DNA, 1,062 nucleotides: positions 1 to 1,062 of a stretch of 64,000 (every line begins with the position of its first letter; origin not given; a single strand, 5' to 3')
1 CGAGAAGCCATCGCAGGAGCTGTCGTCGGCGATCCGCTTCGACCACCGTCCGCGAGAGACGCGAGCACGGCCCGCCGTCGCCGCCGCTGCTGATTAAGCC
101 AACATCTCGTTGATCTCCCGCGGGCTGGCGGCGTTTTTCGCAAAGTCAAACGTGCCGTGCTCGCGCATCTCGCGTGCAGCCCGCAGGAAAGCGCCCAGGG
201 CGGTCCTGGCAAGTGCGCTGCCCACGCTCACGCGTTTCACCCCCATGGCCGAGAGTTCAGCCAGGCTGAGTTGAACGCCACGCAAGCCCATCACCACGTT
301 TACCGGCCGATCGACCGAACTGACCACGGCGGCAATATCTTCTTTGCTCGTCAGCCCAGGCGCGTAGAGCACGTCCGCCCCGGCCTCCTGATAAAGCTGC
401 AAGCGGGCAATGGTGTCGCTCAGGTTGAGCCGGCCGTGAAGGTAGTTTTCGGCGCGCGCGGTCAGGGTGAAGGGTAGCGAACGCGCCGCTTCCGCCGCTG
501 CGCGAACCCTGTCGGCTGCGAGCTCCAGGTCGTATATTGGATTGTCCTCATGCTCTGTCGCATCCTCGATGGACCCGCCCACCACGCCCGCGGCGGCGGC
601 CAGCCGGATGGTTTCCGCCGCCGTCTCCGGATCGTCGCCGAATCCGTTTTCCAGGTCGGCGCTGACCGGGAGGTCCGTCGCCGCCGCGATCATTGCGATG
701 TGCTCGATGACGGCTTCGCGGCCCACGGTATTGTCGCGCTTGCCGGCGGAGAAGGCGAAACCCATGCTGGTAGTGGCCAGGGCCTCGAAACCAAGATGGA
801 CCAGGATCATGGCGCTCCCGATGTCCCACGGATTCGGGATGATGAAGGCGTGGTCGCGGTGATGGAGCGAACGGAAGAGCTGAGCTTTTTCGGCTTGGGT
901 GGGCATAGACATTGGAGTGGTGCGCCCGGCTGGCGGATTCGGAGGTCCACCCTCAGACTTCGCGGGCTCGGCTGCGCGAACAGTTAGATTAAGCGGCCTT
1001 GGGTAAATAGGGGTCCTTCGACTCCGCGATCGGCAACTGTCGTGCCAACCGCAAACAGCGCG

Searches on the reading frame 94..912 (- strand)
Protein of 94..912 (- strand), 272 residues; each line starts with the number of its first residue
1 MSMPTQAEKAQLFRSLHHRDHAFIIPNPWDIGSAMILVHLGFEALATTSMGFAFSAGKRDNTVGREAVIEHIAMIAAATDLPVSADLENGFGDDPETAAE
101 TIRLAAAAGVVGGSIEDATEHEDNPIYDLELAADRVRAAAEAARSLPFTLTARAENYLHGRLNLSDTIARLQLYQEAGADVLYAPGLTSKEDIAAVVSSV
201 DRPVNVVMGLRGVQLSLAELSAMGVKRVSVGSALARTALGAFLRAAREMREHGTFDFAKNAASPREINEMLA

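Call 3: search_protein_families(library=pfam, proteins=[window:94-912:-], max_evalue=0.01)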
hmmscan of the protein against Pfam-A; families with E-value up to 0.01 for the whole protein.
window:94-912:- (272 aa): 1 family
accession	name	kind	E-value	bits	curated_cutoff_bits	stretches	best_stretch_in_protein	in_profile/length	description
PF13714.12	PEP_mutase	-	5.9e-76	255.6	31.5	1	13-249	1-239/240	Phosphoenolpyruvate phosphomutase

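Call 4: search_protein_families(library=ncbifam, proteins=[window:94-912:-], max_evalue=0.01)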
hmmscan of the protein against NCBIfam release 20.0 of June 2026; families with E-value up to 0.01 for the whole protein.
window:94-912:- (272 aa): 6 families
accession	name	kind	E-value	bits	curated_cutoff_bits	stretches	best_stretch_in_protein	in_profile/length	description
TIGR02317.1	prpB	equivalog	1.4e-22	80.3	354.4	1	10-254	2-252/285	methylisocitrate lyase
NF008455.0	PRK11320.1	equivalog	7.8e-15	54.9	353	1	27-254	25-259/295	methylisocitrate lyase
TIGR02320.1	PEP_mutase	equivalog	7.7e-14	51.4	319.55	1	40-255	36-263/284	phosphoenolpyruvate mutase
TIGR02319.1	CPEP_Pphonmut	equivalog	9.2e-12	44.8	420.05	1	8-254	3-256/294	carboxyvinyl-carboxyphosphonate phosphorylmutase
TIGR02321.1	Pphn_pyruv_hyd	equivalog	1.5e-07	30.8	374.4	1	60-263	55-268/290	phosphonopyruvate hydrolase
NF002231.0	PRK01130.1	subfamily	0.00033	19.8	189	1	7-118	113-216/230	putative N-acetylmannosamine-6-phosphate 2-epimerase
